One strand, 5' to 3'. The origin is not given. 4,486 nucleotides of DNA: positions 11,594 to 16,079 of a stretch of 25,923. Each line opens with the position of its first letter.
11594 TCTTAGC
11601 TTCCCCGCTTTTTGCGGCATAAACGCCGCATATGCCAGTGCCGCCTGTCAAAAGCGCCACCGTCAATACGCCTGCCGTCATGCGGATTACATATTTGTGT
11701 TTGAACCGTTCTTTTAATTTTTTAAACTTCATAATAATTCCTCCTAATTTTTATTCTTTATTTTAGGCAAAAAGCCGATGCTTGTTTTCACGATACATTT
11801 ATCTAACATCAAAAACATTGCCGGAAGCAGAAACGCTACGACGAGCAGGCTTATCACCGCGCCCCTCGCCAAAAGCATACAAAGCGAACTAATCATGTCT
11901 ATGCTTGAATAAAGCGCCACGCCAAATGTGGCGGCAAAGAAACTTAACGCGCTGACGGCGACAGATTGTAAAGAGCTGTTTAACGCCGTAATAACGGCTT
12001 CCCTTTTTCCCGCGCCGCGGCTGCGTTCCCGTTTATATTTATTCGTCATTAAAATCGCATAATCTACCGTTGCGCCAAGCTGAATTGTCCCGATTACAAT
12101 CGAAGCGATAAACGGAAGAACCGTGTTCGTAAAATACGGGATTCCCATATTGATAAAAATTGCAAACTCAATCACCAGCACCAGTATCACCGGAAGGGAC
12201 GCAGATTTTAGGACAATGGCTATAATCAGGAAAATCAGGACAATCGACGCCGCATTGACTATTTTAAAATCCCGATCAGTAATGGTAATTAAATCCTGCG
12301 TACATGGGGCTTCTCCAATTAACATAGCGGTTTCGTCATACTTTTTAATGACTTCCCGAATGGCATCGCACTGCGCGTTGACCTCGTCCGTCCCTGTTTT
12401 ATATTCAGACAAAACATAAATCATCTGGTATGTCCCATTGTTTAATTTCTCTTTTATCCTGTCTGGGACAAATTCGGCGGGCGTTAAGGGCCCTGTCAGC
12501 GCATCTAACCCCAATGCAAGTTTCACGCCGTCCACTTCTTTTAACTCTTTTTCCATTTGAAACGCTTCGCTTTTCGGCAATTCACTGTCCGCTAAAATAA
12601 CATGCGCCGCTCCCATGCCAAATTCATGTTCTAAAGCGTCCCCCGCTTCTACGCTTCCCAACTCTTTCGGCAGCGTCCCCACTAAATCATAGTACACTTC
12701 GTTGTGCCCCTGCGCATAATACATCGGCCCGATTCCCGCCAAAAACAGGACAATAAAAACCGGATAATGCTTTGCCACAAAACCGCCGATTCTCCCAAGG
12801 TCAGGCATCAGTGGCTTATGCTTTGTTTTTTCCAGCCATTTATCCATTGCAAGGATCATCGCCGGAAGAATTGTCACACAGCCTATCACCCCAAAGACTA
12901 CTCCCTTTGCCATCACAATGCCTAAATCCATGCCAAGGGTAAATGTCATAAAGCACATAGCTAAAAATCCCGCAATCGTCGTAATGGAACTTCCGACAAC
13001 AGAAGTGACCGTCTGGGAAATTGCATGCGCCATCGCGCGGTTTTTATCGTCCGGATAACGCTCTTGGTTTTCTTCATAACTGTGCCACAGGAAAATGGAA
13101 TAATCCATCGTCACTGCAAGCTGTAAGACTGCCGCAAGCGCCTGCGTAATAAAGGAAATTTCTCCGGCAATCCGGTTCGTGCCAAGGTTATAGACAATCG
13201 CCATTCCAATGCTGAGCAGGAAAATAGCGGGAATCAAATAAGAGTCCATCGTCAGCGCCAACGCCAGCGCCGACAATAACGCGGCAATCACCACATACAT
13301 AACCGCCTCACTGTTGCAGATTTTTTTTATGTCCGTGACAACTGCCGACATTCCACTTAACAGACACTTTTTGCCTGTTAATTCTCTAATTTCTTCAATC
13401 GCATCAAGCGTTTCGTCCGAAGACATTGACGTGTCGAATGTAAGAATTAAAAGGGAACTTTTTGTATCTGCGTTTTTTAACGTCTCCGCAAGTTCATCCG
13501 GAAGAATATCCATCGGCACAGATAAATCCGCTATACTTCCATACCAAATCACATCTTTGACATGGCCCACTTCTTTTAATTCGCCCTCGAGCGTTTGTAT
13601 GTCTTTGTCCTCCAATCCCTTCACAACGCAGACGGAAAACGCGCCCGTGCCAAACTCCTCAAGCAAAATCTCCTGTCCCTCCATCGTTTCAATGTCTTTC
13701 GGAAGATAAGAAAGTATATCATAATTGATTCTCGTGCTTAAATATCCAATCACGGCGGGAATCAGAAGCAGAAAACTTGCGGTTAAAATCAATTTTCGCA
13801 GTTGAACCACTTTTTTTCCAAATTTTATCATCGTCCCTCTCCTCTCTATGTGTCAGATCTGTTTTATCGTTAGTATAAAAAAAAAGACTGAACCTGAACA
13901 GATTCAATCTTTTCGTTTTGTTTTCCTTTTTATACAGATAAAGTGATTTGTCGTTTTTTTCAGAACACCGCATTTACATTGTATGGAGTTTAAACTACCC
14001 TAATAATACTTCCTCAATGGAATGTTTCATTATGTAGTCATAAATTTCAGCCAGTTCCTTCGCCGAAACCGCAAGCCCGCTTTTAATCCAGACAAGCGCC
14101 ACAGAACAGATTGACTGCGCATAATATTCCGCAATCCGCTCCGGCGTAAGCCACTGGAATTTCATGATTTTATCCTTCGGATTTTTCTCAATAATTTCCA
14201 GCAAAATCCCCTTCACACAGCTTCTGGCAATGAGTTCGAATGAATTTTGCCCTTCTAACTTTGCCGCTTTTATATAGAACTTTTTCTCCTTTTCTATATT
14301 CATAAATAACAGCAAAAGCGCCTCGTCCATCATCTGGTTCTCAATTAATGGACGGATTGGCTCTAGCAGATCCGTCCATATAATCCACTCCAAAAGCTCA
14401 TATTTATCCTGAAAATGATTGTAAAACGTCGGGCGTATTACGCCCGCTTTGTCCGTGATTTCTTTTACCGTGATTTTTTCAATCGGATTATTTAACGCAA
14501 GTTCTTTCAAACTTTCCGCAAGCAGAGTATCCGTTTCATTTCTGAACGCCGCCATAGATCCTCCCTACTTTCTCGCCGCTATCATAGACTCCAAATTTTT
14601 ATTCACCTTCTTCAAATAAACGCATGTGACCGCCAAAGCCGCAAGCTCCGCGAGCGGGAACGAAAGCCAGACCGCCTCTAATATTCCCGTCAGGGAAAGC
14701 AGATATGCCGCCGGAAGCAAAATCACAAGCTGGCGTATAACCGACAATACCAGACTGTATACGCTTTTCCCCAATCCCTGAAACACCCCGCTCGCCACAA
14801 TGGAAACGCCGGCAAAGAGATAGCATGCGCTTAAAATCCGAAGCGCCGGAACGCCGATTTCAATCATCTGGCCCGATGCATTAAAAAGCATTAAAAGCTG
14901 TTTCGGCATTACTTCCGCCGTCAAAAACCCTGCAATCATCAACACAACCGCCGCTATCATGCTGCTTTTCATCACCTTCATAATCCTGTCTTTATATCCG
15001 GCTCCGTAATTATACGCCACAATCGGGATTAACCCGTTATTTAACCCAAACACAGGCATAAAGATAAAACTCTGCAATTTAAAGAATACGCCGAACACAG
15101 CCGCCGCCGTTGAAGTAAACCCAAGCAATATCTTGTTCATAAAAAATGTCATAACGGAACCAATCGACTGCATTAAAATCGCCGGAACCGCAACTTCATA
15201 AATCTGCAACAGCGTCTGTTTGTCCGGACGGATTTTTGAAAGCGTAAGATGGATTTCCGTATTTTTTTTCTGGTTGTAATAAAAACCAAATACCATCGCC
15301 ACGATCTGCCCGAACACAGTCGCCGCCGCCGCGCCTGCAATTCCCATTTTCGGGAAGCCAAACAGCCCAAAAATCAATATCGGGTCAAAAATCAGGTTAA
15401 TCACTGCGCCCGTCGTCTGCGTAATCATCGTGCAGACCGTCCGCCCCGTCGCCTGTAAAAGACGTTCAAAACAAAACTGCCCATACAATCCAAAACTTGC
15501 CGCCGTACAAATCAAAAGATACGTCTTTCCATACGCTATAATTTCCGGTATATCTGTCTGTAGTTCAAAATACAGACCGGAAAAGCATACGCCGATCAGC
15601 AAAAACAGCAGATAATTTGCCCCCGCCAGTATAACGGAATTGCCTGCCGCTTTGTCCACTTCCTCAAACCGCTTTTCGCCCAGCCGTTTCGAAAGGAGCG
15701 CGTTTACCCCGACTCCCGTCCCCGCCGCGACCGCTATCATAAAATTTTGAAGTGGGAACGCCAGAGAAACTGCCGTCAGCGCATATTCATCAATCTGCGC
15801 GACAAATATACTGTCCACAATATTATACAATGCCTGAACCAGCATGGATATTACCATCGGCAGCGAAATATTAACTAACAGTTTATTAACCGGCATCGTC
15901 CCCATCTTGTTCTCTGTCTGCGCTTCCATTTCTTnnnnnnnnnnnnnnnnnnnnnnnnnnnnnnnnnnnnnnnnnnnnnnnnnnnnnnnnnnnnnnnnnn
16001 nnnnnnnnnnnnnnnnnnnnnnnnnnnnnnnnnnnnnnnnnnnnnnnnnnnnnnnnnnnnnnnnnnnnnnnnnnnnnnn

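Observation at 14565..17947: GspS-family ATP-grasp ligase + DUF308 membrane protein + MATE exporter + TetR: candidate small-molecule conjugate synthesis and export locus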

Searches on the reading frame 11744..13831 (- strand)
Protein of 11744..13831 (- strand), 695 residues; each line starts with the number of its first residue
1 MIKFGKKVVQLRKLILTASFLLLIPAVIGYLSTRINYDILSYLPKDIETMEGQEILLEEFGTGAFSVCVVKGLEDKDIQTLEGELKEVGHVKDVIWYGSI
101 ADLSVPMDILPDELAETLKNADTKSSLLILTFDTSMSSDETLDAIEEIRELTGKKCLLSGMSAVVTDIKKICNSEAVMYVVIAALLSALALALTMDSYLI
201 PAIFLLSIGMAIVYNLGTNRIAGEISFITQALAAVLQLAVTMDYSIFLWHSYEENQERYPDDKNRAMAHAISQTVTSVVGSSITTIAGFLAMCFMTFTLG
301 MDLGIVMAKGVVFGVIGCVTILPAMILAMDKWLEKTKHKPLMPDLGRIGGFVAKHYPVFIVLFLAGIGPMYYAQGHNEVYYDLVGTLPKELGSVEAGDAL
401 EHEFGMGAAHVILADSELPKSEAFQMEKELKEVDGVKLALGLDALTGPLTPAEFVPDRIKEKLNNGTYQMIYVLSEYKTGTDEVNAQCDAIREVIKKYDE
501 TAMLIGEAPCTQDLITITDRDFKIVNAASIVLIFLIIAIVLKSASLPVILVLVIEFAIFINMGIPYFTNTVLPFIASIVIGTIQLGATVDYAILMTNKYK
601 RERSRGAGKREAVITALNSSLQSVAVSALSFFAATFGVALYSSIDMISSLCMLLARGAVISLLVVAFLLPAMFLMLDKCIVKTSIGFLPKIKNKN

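Call 3: search_protein_families(library=pfam, proteins=[window:11744-13831:-], max_evalue=0.01)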
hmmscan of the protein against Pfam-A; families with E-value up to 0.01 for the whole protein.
window:11744-13831:- (695 aa): 2 families
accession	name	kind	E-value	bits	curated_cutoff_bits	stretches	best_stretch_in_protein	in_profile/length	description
PF03176.21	MMPL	-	2e-52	178.6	20.5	2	466-676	85-302/333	MMPL family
PF00873.25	ACR_tran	-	0.00031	19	28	1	521-676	863-1020/1021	AcrB/AcrD/AcrF family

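Call 4: search_protein_families(library=ncbifam, proteins=[window:11744-13831:-], max_evalue=0.01)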
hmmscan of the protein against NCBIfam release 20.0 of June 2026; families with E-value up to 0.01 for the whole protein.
window:11744-13831:- (695 aa): 7 families
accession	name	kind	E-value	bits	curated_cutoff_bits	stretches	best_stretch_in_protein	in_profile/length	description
TIGR00833.1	actII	subfamily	7e-49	166.9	874.7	3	112-447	104-460/910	MMPL family RND transporter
TIGR00921.1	2A067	subfamily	1.3e-37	129.2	351.9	2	11-413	3-448/733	hydrophobe/amphiphile efflux-3 (HAE3) family transporter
TIGR03480.1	HpnN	hypoth_equivalog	3.1e-26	91.6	751.85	2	150-464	245-545/862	hopanoid biosynthesis associated RND transporter like protein HpnN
NF045600.2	BstA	equivalog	7.7e-16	57.2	1400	2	175-393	286-507/903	sterol transporter cytoplasmic membrane protein BstA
NF052374.1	HopndTporHpnN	equivalog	9.8e-14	50.4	1100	2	481-687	234-437/858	hopanoid transporter HpnN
NF052608.1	TrhMmycExpMmpL3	equivalog_domain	2.2e-08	32.9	1400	2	483-678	146-343/992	trehalose monomycolate exporter MmpL3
TIGR00915.1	2A0602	subfamily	0.0086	13.9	940.35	0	523-682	873-1034/1050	efflux RND transporter permease subunit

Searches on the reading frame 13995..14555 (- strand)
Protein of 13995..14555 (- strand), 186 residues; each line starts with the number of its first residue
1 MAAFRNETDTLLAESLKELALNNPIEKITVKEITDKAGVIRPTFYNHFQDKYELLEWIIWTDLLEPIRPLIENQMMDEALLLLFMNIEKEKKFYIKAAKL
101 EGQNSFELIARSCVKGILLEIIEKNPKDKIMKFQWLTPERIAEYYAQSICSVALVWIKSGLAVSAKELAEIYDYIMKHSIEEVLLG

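Call 3: search_protein_families(library=pfam, proteins=[window:13995-14555:-], max_evalue=0.01)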
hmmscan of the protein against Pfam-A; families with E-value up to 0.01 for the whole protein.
window:13995-14555:- (186 aa): 2 families
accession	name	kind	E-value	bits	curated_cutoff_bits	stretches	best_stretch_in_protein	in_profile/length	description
PF14278.11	TetR_C_8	-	1.4e-10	41.6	26.1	1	77-177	4-102/103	Transcriptional regulator C-terminal region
PF00440.29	TetR_N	-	8.5e-08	32.3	24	1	23-56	12-45/47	Bacterial regulatory proteins, tetR family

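Call 4: search_protein_families(library=ncbifam, proteins=[window:13995-14555:-], max_evalue=0.01)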
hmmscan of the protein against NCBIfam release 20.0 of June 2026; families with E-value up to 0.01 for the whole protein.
window:13995-14555:- (186 aa): 8 families
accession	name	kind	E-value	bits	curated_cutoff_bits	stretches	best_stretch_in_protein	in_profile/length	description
TIGR02366.1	DHAK_reg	equivalog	5.4e-29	101.4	129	1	11-180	7-172/176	dihydroxyacetone kinase transcriptional activator DhaS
NF007430.0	PRK09975.1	equivalog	9.1e-05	21.7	274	1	23-77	27-79/220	acrEF/envCD operon transcriptional regulator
NF051852.1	efflux_TF_MtrR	exception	0.0003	20.6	280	1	18-58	21-61/205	multidrug efflux system transcriptional repressor MtrR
NF010319.1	PRK13756.1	equivalog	0.00089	19.2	265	1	9-58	5-53/199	tetracycline resistance transcriptional repressor TetR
NF053731.1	TransRegFasRMycb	equivalog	0.0017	18.2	330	1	10-55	14-59/199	HTH-type transcriptional activator FasR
NF007949.0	PRK10668.1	equivalog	0.0022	17.5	271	1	23-59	27-63/216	multidrug efflux transporter transcriptional repressor AcrR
NF000040.3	Tn10_TetC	equivalog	0.0078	16.4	425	0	12-57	18-63/197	tetracyline resistance-associated transcriptional repressor TetC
NF008402.0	PRK11202.1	equivalog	0.008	15.9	151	0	10-54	15-59/211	HTH-type transcriptional repressor FabR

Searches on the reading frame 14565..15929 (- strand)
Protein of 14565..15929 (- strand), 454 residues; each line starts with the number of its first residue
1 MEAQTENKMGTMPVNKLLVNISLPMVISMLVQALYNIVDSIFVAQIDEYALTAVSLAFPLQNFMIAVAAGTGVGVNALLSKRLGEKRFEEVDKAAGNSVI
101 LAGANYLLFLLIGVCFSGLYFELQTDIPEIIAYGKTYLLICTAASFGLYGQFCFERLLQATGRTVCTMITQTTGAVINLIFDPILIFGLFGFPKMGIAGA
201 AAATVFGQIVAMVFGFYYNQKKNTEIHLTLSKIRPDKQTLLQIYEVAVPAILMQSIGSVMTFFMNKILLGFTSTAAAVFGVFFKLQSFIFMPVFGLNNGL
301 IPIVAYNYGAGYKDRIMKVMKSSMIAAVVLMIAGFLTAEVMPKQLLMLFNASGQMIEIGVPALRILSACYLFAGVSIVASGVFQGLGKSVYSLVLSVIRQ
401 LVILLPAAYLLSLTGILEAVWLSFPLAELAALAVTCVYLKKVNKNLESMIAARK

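Call 3: search_protein_families(library=pfam, proteins=[window:14565-15929:-], max_evalue=0.01)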
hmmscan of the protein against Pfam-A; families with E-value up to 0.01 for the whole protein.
window:14565-15929:- (454 aa): 2 families
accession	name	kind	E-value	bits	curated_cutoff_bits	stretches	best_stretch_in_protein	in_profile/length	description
PF01554.23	MatE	-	4.5e-48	163.4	24.9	2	24-184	1-161/161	MatE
PF01943.22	Polysacc_synt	-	2.3e-05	24.4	28.2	0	45-278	29-241/274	Polysaccharide biosynthesis protein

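Call 4: search_protein_families(library=ncbifam, proteins=[window:14565-15929:-], max_evalue=0.01)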
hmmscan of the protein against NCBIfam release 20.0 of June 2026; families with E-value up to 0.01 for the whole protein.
window:14565-15929:- (454 aa): 8 families
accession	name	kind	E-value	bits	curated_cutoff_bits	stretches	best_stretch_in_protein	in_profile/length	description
TIGR00797.1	matE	subfamily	5.3e-61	206.7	147.4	1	24-414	1-387/396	MATE family efflux transporter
NF007130.1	PRK09575.1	equivalog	4.8e-40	138.1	445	1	15-440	5-429/435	MATE family efflux transporter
NF000131.1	MATE_multi_MepA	equivalog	9.4e-37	127.3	850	1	12-440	12-437/451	multidrug efflux MATE transporter MepA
NF041801.1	MATE_SolL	equivalog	1.6e-35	122.8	780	1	5-444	9-451/458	solanimycin export family MATE transporter SolL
NF000217.1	MATE_multi_FepA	equivalog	7.9e-21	74.6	900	1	10-442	9-438/443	multidrug efflux MATE transporter FepA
NF052396.1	MATE_WgkD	equivalog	1.6e-17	63.6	510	1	19-406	6-389/428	tryglysin-associated MATE efflux transporter WgkD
NF001214.0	PRK00187.1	equivalog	1.8e-15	56.9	449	1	17-440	11-443/464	NorM family multidrug efflux MATE transporter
NF007562.1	PRK10189.1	equivalog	3.6e-05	22.7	465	1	19-414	30-430/470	EmmdR/YeeO family multidrug/toxin efflux MATE transporter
